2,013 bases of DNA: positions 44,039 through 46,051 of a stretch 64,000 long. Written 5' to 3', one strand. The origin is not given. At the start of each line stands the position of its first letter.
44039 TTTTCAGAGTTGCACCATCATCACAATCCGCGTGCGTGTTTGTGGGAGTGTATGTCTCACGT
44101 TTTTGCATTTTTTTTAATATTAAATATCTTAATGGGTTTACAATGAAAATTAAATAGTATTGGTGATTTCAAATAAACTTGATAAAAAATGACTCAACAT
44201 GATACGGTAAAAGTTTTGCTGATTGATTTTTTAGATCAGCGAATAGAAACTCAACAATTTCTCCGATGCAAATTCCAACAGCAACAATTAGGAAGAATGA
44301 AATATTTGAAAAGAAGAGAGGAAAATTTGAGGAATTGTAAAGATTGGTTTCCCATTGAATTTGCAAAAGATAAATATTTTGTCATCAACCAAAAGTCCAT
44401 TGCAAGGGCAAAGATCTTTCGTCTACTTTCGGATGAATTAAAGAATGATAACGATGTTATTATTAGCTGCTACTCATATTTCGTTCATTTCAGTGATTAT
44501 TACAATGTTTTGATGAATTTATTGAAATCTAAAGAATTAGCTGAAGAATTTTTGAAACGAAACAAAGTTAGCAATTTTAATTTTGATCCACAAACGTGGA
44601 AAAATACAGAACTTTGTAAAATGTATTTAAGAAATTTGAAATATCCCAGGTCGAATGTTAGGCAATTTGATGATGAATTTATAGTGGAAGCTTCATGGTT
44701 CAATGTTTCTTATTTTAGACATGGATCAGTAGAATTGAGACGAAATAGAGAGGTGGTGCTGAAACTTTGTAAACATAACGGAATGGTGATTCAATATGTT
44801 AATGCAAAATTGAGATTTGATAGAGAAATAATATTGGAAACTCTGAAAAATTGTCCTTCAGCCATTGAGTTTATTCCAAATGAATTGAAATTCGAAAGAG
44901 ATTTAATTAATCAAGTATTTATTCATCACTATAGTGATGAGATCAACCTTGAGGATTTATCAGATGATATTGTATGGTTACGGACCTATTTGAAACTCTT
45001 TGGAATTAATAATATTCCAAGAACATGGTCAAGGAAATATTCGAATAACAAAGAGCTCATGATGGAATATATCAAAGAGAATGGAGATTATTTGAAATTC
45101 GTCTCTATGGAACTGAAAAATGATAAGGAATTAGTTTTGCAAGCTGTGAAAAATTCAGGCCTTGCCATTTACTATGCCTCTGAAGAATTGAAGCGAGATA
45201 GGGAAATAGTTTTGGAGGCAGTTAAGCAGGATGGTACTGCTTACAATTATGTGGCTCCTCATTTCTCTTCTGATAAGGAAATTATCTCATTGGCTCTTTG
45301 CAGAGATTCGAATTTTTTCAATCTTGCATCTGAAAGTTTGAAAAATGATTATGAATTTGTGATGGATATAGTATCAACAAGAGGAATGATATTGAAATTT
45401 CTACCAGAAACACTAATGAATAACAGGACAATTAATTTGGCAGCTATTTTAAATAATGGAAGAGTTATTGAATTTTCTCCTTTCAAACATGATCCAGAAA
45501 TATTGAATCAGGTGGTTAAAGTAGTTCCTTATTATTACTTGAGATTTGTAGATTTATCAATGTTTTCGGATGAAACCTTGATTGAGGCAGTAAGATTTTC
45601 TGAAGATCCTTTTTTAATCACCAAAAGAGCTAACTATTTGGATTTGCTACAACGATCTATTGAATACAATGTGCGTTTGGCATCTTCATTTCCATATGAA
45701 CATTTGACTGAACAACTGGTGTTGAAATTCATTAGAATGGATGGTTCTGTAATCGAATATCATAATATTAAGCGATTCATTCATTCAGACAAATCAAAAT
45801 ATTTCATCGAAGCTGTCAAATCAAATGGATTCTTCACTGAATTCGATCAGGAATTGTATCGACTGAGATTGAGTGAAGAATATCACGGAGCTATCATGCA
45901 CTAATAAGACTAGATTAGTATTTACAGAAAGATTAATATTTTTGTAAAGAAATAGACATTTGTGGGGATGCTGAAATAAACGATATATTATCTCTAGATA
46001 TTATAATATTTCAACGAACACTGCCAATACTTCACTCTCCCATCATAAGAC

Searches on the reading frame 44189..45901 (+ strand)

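Call 46: search_protein_families(library=pfam, proteins=[window:44189-45901:+], max_evalue=0.00001)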
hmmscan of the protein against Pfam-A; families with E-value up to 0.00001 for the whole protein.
window:44189-45901:+ (571 aa): 1 family
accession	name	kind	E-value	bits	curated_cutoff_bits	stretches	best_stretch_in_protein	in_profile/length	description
PF13475.11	DUF4116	-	2.7e-85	280.2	24.9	6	312-359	1-48/49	Domain of unknown function (DUF4116)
